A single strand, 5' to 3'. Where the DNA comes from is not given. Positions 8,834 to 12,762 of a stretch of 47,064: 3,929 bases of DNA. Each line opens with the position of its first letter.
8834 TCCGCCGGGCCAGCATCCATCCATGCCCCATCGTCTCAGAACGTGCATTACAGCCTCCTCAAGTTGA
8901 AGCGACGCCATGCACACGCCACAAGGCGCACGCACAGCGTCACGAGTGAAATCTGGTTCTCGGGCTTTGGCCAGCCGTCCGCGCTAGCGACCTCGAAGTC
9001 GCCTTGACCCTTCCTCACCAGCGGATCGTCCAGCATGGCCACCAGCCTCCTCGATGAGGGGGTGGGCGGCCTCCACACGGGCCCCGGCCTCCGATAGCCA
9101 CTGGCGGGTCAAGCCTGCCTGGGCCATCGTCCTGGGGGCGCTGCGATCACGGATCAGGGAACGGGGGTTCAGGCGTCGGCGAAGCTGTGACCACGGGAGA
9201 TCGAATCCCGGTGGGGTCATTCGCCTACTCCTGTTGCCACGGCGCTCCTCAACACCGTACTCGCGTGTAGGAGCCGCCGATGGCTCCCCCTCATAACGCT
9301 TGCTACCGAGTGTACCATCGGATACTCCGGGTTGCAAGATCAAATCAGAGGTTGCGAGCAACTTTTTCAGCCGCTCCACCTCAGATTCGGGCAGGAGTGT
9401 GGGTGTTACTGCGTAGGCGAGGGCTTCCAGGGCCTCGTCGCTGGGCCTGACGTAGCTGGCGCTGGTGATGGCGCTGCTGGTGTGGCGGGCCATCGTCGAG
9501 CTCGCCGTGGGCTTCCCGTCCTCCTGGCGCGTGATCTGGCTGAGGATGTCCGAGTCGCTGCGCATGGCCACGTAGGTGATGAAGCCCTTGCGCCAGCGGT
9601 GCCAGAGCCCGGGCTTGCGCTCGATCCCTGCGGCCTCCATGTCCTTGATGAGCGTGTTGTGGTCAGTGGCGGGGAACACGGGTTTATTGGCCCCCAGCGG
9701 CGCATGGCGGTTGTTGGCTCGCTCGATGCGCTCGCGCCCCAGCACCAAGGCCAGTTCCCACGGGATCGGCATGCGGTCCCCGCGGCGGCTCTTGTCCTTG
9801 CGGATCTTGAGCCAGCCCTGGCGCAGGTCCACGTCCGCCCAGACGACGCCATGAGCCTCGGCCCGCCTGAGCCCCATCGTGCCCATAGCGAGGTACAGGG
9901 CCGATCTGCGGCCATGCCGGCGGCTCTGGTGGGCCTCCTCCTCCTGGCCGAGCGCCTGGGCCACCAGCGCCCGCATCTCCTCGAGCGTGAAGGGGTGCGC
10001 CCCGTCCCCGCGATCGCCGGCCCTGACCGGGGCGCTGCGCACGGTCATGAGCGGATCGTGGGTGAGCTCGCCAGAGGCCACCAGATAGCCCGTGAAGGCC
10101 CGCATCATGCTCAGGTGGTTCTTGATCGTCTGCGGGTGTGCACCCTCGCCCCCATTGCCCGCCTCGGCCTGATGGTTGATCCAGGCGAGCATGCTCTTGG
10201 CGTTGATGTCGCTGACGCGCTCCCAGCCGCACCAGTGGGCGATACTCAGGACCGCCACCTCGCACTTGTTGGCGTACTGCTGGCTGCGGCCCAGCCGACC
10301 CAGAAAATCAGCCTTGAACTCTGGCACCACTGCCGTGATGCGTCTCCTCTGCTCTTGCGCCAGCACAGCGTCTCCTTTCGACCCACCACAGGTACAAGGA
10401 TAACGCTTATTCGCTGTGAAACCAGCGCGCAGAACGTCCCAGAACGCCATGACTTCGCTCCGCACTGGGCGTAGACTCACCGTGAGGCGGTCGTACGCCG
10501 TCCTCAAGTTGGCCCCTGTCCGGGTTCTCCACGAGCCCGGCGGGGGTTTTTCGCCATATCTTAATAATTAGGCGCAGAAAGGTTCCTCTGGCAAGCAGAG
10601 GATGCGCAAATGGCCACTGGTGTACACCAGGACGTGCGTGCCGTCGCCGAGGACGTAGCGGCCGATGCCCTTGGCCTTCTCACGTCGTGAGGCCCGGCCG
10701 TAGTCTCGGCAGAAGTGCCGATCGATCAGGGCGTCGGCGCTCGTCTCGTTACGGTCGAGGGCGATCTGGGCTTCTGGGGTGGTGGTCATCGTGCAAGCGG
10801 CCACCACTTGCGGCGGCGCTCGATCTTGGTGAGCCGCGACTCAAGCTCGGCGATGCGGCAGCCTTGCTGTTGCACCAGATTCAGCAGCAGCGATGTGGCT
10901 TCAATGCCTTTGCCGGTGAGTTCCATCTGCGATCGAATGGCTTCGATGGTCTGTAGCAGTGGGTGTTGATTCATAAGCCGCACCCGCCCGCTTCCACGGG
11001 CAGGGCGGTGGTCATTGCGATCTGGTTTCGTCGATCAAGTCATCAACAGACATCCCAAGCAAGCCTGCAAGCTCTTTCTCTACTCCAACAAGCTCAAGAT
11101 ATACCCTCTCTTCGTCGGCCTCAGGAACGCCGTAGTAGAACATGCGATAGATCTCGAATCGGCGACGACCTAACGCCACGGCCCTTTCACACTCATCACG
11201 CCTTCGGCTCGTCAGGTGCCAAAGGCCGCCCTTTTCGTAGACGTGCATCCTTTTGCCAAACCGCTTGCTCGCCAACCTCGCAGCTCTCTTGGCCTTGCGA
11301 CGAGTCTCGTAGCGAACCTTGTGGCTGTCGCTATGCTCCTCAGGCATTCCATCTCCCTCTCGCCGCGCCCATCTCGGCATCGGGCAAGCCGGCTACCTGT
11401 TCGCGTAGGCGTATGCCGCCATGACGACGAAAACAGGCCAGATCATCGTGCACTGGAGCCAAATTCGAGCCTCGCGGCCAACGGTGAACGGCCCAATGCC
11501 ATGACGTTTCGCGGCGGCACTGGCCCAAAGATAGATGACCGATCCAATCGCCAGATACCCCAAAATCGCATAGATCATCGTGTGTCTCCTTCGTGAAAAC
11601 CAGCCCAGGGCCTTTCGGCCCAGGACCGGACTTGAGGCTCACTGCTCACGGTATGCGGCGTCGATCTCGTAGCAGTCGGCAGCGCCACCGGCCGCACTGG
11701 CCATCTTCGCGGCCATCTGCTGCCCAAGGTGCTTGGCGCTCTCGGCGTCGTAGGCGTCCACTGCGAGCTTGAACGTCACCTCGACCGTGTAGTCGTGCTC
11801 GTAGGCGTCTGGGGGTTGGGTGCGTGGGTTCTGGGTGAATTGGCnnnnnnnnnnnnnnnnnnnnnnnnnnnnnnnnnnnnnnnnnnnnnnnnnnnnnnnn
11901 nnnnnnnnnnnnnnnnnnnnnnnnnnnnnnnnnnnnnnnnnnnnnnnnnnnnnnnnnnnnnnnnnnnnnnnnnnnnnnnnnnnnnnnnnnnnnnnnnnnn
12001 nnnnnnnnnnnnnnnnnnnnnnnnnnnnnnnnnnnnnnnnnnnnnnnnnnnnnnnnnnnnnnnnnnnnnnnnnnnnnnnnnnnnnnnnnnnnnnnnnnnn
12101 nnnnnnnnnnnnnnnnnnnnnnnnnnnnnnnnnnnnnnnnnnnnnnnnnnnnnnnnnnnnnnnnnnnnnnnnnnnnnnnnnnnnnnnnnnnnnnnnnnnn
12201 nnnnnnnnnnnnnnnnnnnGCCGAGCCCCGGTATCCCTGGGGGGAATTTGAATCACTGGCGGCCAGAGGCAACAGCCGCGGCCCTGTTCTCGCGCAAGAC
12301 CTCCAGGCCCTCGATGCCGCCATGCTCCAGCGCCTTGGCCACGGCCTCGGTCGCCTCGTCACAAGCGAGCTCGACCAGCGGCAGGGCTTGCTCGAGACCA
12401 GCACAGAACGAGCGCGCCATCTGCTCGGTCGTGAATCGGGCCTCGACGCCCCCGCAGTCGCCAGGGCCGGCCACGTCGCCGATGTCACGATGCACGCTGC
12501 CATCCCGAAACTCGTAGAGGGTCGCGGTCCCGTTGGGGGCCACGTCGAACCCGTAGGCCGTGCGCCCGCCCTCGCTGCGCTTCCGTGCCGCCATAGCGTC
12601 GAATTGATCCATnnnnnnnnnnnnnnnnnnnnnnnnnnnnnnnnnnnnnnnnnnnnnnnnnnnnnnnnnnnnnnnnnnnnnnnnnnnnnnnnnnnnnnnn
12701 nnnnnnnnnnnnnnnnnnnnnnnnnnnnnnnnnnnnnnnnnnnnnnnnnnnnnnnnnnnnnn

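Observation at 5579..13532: Invariant 11-mer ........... in front of eight leftward early genes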

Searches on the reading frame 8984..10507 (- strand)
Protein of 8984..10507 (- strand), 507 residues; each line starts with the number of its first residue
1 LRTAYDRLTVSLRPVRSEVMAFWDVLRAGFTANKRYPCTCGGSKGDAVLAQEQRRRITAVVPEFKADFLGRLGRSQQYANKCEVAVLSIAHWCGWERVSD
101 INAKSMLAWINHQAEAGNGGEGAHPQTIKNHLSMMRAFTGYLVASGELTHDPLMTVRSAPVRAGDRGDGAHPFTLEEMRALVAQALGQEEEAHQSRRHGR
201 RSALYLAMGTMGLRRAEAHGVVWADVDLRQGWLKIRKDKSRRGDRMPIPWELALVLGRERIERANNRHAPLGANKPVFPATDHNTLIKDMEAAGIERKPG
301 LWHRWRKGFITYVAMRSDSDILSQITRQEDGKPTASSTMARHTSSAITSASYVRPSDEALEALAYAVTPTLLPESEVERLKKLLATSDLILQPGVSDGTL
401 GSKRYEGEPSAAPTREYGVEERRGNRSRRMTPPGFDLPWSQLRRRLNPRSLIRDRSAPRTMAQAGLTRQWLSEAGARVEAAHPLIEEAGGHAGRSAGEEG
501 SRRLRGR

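Call 13: search_protein_families(library=phrogs, proteins=[window:8984-10507:-], max_evalue=0.001)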
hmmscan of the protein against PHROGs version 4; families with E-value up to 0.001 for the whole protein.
window:8984-10507:- (507 aa): 2 families
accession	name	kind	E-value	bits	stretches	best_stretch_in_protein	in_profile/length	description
phrog_1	-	integration and excision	9.3e-18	65.8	1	76-362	186-442/611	integrase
phrog_216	-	integration and excision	2.1e-05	24.7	1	188-327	70-211/301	integrase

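Call 24: search_protein_families(library=pfam, proteins=[window:8984-10450:-], max_evalue=0.01)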
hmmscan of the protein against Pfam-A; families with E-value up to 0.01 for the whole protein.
window:8984-10450:- (488 aa): 1 family
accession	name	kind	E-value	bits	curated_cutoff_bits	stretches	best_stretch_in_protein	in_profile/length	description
PF00589.27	Phage_integrase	-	0.0014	18.8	27.1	1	175-256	18-100/172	Phage integrase family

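Call 53: find_homologous_proteins(query=window:8984-10366:-, max_evalue=1e-20)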
Query window:8984-10366:- (460 aa): 4 proteins with E <= 1e-20 among 8000 candidates.
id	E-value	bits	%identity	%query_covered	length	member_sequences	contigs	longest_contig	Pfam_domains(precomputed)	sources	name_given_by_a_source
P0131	0.0e+0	1030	100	100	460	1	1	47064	-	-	-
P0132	2.0e-258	876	84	100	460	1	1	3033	-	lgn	-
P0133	8.0e-108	380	49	84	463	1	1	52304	-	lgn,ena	-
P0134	9.2e-107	376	46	92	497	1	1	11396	PF00589.28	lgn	-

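Call 54: find_encoding_contigs(protein=P0134, flank=10000)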
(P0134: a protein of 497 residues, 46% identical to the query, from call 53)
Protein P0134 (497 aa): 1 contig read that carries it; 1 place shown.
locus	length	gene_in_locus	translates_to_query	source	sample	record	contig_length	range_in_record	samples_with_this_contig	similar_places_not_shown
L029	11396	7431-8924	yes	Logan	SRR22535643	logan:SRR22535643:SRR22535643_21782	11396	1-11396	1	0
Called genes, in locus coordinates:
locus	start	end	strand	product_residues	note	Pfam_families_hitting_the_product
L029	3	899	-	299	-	?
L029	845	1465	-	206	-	-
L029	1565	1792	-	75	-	-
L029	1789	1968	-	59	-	-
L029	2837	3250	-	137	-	-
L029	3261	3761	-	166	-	-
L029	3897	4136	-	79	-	-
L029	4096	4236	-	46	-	-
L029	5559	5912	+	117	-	PF23907:DUF7249 (weak)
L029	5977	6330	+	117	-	-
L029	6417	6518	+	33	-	-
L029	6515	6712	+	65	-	-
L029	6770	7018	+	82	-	-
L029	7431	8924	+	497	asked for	PF00589:Phage_integrase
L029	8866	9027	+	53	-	-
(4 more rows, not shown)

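Call 69: find_related_loci(query=A1, collection=viral_contigs, flank=6000)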
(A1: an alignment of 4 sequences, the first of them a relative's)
Query A1 (460 aa) in viral_contigs; peptide patterns used: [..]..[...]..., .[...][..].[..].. (x = any residue, [..] = any of these).
37 stretches matched a pattern, but none encodes a relative of the query by tblastn (E <= 1e-3).

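Call 70: find_related_loci(query=A1, collection=metagenome_contigs, flank=6000)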
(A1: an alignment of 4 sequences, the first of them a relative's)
Query A1 (460 aa) in metagenome_contigs; peptide patterns used: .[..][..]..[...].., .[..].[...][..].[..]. (x = any residue, [..] = any of these).
313 stretches matched a pattern, but none encodes a relative of the query by tblastn (E <= 1e-3).

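Call 71: find_related_loci(query=A1, collection=genome_contigs, flank=6000)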
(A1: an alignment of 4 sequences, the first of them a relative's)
Query A1 (460 aa) in genome_contigs; peptide patterns used: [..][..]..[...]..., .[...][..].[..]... (x = any residue, [..] = any of these).
42 stretches matched a pattern, but none encodes a relative of the query by tblastn (E <= 1e-3).

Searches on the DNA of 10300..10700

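Call 83: search_rna_families(source=window, start=10300, end=10700, threshold=evalue, max_evalue=1)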
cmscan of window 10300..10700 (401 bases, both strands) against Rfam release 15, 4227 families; matches with E-value up to 1: 1.
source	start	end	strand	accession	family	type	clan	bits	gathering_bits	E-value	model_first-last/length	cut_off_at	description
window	10500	10552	+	RF01813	rdlD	Gene; antitoxin;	-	16.5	50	0.98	1-66/66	no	rdlD antitoxin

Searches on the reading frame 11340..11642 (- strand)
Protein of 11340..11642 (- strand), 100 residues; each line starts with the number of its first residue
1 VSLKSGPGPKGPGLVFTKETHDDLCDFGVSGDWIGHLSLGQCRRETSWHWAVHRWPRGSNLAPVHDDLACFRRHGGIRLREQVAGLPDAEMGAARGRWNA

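Call 67: search_protein_families(library=pfam, proteins=[window:11340-11642:-], max_evalue=0.01)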
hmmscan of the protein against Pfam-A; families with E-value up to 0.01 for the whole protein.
window:11340-11642:- (100 aa): 0 families

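Call 68: search_protein_families(library=phrogs, proteins=[window:11340-11642:-], max_evalue=0.01)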
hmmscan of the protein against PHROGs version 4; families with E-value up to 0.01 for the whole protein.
window:11340-11642:- (100 aa): 1 family
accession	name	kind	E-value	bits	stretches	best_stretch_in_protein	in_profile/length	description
phrog_33223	-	unknown function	0.0015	19.4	1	54-76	20-42/48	-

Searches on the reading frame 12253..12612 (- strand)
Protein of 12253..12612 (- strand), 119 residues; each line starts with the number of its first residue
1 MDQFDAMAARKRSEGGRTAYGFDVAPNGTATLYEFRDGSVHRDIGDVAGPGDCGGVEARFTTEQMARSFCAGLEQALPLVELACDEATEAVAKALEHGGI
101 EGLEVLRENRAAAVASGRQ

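Call 24: search_protein_families(library=pfam, proteins=[window:12253-12612:-], max_evalue=0.01)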
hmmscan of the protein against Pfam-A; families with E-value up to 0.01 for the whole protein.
window:12253-12612:- (119 aa): 0 families

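Call 100: predict_structure(alignment_id=A4)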
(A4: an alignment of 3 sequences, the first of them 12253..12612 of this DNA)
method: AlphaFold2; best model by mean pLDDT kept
length: 119 residues; sequences in the alignment: 3
mean_pLDDT: 80.5   pTM: 0.64
mean pLDDT of the five models: 80.5, 74.6, 69.0, 62.3, 57.2
residues with pLDDT >= 90: 34; 70-90: 67; 50-70: 14; < 50: 4
segments of 3 or more residues with pLDDT < 50: 54-56
pLDDT, mean of each block of 10 residues (from residue 1): 88 91 88 93 78 55 88 88 80 73 74 68
secondary structure, 60 per line:
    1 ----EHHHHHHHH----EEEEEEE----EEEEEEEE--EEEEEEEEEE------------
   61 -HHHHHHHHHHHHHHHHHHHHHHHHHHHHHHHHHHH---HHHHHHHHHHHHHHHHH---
elements in order: H6-13 E18-24 E29-36 E39-48 H62-96 H100-116

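Call 102: fold_search(model_id=the predicted structure, library=pdb)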
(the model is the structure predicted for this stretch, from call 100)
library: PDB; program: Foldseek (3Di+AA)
matches with E <= 10: 861; with E <= 0.001: 0
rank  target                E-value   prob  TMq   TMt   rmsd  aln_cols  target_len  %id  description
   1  8i9p_Ce               2.8e-01  0.14  0.23  0.16  17.9       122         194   16  Cryo-EM structure of a Chaetomium thermophilum pre-60S ribosomal subunit - State Mak16 (released 2023-05-17)
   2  4czl                  3.0e-01  0.18  0.24  0.09  11.5       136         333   10  C. crescentus MreB, monomeric, ADP (released 2014-06-25)
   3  7ahm_C                5.4e-01  0.10  0.20  0.16  12.1        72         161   17  Low-resolution structure of the K+/H+ antiporter subunit KhtT in complex with c-di-AMP (released 2021-03-31)
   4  4czg                  5.8e-01  0.33  0.25  0.10   4.9        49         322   16  C. crescentus MreB, single filament, ADP, A22 inhibitor (released 2014-06-11)
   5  4czk                  5.8e-01  0.30  0.25  0.11   5.2        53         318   17  C. crescentus MreB, single filament, AMPPNP, MP265 inhibitor (released 2014-06-11)
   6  7zpt                  5.8e-01  0.30  0.24  0.10   4.8        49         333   14  Crystal structure of MreB from Geobacillus stearothermophilus ATCC7953 (released 2023-05-10)
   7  4czm_A                6.2e-01  0.12  0.22  0.09  11.5       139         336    9  C. crescentus MreB, monomeric, AMPPNP (released 2014-08-13)
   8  9a5t_B                6.6e-01  0.28  0.24  0.10   4.9        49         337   14  Integrative model of MBL-MREB by crosslinking MS and deep learning (released 2024-09-18)
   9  1ep4_B                7.6e-01  0.30  0.25  0.08   3.7        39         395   13  Crystal structure of HIV-1 reverse transcriptase in complex with S-1153 (released 2000-09-27)
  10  7zpu                  7.6e-01  0.25  0.24  0.10   4.8        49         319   14  Crystal structure of MreB from Geobacillus stearothermophilus ATCC7953 in complex with ATP (released 2023-05-10)
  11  1mu2_B                8.1e-01  0.28  0.25  0.08   6.9        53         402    8  CRYSTAL STRUCTURE OF HIV-2 REVERSE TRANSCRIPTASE (released 2002-10-30)
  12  4czf                  8.1e-01  0.23  0.24  0.10   4.9        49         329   16  C. crescentus MreB, single filament, ADP (released 2014-06-11)
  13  8tck                  8.7e-01  0.28  0.25  0.10   3.9        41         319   10  Apo crystal Structure of modified HIV reverse transcriptase p51 domain (FPC1) (released 2024-07-17)
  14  4czj_B                8.7e-01  0.23  0.24  0.10   4.9        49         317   16  C. crescentus MreB, double filament, AMPPNP (released 2014-06-11)
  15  2l3t_MODEL_1_A        8.7e-01  0.20  0.33  0.23   5.4        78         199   15  Solution structure of tandem SH2 domain from Spt6 (released 2011-06-15)
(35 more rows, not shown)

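Call 103: find_related_loci(query=A4, collection=viral_contigs, flank=8000)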
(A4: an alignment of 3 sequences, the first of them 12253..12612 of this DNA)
Query A4 (119 aa) in viral_contigs; peptide patterns used: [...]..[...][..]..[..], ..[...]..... (x = any residue, [..] = any of these).
112 stretches matched a pattern, but none encodes a relative of the query by tblastn (E <= 1e-3).
